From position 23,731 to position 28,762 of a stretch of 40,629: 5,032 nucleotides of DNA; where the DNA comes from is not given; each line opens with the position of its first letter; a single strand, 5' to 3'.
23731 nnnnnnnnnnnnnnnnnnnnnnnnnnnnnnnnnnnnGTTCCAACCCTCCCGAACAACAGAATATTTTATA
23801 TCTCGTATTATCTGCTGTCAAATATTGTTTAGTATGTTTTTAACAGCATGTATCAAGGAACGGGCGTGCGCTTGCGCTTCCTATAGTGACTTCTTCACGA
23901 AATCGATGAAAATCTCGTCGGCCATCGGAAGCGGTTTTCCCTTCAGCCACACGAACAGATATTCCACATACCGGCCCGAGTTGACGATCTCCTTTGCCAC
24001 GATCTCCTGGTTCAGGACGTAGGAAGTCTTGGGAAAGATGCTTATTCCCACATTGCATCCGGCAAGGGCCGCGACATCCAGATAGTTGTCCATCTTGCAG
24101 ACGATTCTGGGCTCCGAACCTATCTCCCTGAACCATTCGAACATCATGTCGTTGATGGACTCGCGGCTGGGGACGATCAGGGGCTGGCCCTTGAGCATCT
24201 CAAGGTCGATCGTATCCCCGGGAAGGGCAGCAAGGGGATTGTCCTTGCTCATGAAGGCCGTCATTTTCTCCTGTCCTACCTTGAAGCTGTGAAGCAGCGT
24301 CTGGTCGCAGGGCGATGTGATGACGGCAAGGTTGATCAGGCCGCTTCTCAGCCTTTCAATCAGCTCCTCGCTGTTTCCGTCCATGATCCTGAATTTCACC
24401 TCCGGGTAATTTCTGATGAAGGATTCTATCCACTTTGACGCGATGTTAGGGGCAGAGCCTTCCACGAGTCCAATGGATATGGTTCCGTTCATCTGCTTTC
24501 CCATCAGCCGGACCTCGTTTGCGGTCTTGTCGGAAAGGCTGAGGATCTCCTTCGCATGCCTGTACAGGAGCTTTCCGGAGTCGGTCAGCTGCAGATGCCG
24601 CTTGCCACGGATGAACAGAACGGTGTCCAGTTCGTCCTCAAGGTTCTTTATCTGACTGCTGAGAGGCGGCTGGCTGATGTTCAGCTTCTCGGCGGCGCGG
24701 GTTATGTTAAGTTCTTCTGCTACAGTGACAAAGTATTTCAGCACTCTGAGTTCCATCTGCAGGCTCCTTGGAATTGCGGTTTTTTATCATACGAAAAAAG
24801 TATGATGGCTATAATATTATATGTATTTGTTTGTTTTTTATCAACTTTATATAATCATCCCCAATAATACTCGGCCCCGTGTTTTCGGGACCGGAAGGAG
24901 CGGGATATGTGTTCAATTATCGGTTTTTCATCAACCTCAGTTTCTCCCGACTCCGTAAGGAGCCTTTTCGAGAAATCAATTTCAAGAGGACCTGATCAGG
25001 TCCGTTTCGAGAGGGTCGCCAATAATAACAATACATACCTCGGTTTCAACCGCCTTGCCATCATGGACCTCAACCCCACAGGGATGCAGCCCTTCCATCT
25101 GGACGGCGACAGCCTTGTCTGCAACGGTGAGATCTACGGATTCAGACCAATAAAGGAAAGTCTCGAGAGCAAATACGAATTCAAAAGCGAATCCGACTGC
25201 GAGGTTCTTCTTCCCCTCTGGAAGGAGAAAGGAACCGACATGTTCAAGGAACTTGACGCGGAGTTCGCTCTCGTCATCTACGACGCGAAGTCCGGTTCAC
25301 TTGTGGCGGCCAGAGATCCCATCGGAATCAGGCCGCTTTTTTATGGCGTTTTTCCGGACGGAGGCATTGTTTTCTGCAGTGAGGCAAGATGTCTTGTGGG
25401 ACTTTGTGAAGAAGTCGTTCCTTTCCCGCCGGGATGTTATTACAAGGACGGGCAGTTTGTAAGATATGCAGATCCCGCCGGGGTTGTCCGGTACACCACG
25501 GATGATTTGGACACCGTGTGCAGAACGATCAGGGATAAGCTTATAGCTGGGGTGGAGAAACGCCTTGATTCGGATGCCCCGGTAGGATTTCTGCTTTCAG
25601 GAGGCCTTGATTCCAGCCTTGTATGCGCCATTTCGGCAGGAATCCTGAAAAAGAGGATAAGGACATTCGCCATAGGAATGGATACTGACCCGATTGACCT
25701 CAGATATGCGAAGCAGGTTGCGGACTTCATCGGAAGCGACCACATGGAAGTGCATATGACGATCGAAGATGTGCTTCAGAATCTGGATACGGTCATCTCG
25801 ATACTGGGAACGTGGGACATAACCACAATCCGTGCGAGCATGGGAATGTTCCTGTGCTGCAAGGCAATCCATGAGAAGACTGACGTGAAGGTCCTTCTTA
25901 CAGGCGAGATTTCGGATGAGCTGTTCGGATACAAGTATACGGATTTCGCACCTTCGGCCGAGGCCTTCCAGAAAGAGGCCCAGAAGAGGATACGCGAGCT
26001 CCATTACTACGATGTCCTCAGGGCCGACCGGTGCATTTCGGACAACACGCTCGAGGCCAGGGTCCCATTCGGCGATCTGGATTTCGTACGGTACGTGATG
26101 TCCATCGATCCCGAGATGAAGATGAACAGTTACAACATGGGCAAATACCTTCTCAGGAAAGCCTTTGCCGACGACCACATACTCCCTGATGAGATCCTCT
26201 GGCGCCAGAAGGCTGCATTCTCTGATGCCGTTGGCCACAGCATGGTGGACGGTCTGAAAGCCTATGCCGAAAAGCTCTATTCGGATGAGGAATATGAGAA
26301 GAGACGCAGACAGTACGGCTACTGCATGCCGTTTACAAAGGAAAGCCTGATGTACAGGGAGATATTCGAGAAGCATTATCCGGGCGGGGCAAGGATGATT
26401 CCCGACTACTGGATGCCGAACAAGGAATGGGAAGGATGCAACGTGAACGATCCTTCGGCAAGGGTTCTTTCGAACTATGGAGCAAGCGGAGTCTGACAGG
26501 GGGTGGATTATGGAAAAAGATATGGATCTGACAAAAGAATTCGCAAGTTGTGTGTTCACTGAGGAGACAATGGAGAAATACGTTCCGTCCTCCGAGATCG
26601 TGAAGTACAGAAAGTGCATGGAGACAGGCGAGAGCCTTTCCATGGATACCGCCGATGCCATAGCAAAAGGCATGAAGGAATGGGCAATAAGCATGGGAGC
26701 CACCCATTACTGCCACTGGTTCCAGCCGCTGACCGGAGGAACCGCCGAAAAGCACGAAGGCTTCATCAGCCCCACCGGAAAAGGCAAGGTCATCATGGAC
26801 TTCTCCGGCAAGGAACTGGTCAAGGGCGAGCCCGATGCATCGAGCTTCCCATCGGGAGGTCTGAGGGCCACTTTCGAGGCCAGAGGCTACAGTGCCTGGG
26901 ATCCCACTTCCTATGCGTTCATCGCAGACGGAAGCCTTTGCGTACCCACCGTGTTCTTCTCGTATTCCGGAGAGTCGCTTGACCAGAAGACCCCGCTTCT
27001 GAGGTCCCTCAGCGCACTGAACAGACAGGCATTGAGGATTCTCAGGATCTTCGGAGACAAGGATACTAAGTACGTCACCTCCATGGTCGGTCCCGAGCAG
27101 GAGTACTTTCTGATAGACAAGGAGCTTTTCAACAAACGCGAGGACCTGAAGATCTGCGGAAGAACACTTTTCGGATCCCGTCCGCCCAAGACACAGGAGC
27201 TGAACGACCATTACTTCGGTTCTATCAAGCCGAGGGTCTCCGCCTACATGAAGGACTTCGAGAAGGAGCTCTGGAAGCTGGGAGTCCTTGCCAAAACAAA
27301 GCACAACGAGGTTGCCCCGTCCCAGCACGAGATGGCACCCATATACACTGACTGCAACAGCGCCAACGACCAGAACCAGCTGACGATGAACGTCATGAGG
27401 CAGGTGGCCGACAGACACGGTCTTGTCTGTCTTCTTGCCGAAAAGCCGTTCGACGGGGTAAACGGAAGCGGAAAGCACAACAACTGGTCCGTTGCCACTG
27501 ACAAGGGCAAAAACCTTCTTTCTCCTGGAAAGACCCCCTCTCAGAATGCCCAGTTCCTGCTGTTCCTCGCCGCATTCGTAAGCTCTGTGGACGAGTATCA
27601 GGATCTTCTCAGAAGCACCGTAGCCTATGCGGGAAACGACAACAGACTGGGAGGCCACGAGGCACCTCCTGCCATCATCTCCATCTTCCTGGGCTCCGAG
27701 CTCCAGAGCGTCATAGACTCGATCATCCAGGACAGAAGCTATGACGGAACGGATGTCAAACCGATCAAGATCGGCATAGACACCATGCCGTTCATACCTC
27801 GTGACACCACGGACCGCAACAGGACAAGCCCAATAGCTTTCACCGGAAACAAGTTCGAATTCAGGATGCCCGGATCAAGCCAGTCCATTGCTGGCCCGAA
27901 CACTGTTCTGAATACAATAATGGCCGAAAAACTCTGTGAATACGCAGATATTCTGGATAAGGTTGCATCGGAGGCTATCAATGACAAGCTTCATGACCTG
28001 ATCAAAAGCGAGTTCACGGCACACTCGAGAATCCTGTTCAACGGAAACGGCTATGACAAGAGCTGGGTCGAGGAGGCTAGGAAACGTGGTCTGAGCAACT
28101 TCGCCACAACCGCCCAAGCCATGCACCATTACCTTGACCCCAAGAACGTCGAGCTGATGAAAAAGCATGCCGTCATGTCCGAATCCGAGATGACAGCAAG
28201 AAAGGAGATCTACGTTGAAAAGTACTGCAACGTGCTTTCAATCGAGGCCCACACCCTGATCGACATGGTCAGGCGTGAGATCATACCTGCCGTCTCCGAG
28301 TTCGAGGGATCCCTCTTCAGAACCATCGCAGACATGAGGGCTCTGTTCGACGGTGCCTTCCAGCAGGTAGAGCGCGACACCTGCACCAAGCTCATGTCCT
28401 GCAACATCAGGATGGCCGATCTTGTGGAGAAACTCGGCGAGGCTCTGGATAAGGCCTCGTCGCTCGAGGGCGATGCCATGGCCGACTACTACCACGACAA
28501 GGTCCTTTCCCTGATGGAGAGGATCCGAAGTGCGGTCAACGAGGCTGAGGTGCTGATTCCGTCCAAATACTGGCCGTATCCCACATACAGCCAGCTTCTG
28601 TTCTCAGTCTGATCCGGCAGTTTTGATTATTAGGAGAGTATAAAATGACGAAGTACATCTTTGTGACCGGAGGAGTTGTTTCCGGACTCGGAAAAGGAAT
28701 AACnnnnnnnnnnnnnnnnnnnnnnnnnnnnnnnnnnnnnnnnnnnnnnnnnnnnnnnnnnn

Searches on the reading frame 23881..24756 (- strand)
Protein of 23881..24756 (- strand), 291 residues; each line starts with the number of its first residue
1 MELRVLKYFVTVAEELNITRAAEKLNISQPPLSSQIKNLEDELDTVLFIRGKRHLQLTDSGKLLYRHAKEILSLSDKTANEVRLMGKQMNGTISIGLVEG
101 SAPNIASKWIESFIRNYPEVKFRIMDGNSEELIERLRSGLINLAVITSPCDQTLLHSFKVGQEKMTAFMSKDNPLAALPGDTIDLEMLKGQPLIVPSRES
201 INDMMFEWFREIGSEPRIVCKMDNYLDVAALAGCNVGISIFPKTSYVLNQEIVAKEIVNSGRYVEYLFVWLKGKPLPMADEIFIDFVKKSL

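Call 3: search_protein_families(library=pfam, proteins=[window:23881-24756:-], max_evalue=0.1)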
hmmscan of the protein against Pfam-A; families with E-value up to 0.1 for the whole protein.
window:23881-24756:- (291 aa): 5 families
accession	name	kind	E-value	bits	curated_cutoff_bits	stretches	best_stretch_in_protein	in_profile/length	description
PF03466.25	LysR_substrate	-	2.6e-35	122.2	28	1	88-289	3-206/209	LysR substrate binding domain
PF00126.33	HTH_1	-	4.8e-22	78.1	26.6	1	3-62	1-60/60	Bacterial regulatory helix-turn-helix protein, lysR family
PF13412.12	HTH_24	-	0.0039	17.2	21.9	1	16-42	18-44/48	Winged helix-turn-helix DNA-binding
PF08280.17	HTH_Mga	-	0.072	13.5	23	0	3-49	8-53/59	M protein trans-acting positive regulator (MGA) HTH domain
PF11997.14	DUF3492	-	0.089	13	23.3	0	107-125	19-37/268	Domain of unknown function (DUF3492)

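Call 4: search_protein_families(library=ncbifam, proteins=[window:23881-24756:-], max_evalue=0.1)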
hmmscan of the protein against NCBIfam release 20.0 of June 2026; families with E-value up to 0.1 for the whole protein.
window:23881-24756:- (291 aa): 58 families (the best 25 are shown)
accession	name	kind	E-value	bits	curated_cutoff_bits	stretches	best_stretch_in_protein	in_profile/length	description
NF045775.1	acetoin_reg_AlsR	exception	4.9e-52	177.2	430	1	1-280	1-282/290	acetoin biosynthesis transcriptional regulator AlsR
NF047520.1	trans_act_CidR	equivalog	5e-50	170.3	415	1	1-290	1-291/292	cidABC operon transcriptional activator CidR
NF053705.1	TransRegGltCGpos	equivalog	2e-42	145.5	350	1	1-289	1-291/300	glutamate biosynthesis transcriptional regulator GltC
NF007385.0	PRK09906.1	equivalog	2.5e-42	145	356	1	1-290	1-290/296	DNA-binding transcriptional regulator HcaR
NF007439.0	PRK09986.1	equivalog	2.3e-40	138.8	290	1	2-245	8-253/296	LysR family transcriptional regulator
NF040786.1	LysR_Sec_metab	equivalog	3e-38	131.5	250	1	1-289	1-296/298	selenium metabolism-associated LysR family transcriptional regulator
TIGR03339.1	phn_lysR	subfamily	2.7e-36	125.3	341.1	1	6-274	2-266/279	aminoethylphosphonate catabolism associated LysR family transcriptional regulator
NF008410.0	PRK11233.1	equivalog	3.6e-35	121.6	309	1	1-244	1-241/305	nitrogen assimilation transcriptional regulator NAC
NF047711.1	PutUtilRegPtrR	equivalog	7.1e-32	110.6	400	1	1-273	1-269/283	putrescine utilization regulator PtrR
TIGR02424.1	TF_pcaQ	equivalog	9e-32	110.2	303.8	1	2-205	4-207/300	pca operon transcription factor PcaQ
NF008416.0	PRK11242.1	equivalog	1.5e-31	109.9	277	1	1-223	1-223/300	transcriptional regulator CynR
NF040710.1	benzoate_CatM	exception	2.2e-30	105.9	580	1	1-245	1-247/293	cis,cis-muconate-binding transcription regulator CatM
NF008722.0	PRK11716.1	equivalog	1.2e-28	100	246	1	1-257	1-255/293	HTH-type transcriptional activator IlvY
NF008361.0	PRK11151.1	equivalog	5.6e-28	98.1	329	1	1-246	1-245/305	DNA-binding transcriptional regulator OxyR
NF047354.1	trans_reg_GltC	equivalog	2.6e-27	96.1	300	1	1-177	1-179/290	glutamate biosynthesis transcriptional regulator GltC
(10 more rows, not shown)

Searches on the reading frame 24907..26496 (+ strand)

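Call 7: search_protein_families(library=pfam, proteins=[window:24907-26496:+], max_evalue=0.001)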
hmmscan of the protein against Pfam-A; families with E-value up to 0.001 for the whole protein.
window:24907-26496:+ (529 aa): 5 families
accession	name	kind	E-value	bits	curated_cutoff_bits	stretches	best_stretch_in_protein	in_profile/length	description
PF00733.27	Asn_synthase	-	2.8e-70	238.2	21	2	208-345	2-138/354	Asparagine synthase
PF13537.11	GATase_7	-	1.2e-29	103.3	25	1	48-163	2-121/123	Glutamine amidotransferase domain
PF13522.11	GATase_6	-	1.5e-24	86.9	27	1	34-159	3-130/130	Glutamine amidotransferase domain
PF12481.13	DUF3700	-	1.3e-11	44.8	27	1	111-191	124-206/228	Aluminium induced protein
PF02540.23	NAD_synthase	-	0.00015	21.4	21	1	230-355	25-152/242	NAD synthase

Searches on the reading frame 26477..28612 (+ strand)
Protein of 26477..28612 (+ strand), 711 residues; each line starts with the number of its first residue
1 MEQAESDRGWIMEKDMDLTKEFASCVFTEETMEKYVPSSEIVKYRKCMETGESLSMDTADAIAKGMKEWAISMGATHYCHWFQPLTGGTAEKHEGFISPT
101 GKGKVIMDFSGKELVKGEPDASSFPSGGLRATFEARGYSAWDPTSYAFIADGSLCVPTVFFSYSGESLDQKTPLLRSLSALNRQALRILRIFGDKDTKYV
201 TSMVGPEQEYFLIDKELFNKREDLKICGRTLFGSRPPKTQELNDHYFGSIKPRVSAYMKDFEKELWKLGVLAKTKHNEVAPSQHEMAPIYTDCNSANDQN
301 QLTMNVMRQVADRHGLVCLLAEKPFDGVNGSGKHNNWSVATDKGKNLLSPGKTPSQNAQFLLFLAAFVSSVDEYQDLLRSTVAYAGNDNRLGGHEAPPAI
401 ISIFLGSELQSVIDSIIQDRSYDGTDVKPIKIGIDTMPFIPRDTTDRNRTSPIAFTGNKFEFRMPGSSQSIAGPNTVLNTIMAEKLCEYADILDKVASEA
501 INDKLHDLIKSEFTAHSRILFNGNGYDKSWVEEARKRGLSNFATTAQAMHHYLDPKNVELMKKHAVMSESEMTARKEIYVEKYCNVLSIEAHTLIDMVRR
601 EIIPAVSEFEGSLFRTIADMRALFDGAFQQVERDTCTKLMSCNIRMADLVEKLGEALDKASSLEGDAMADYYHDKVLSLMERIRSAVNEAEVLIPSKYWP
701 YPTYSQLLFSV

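Call 7: search_protein_families(library=pfam, proteins=[window:26477-28612:+], max_evalue=0.001)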
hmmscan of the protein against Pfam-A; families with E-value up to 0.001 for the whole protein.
window:26477-28612:+ (711 aa): 3 families
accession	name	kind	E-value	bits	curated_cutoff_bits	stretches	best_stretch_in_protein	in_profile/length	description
PF12437.13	GSIII_N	-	3.6e-74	248.2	25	1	19-177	2-160/160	Glutamine synthetase type III N terminal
PF18318.6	Gln-synt_C-ter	-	1.4e-41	141.4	22.7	1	505-621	2-118/118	Glutamine synthetase C-terminal domain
PF00120.29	Gln-synt_C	-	1.7e-20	73.9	24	1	198-370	19-187/344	Glutamine synthetase, catalytic domain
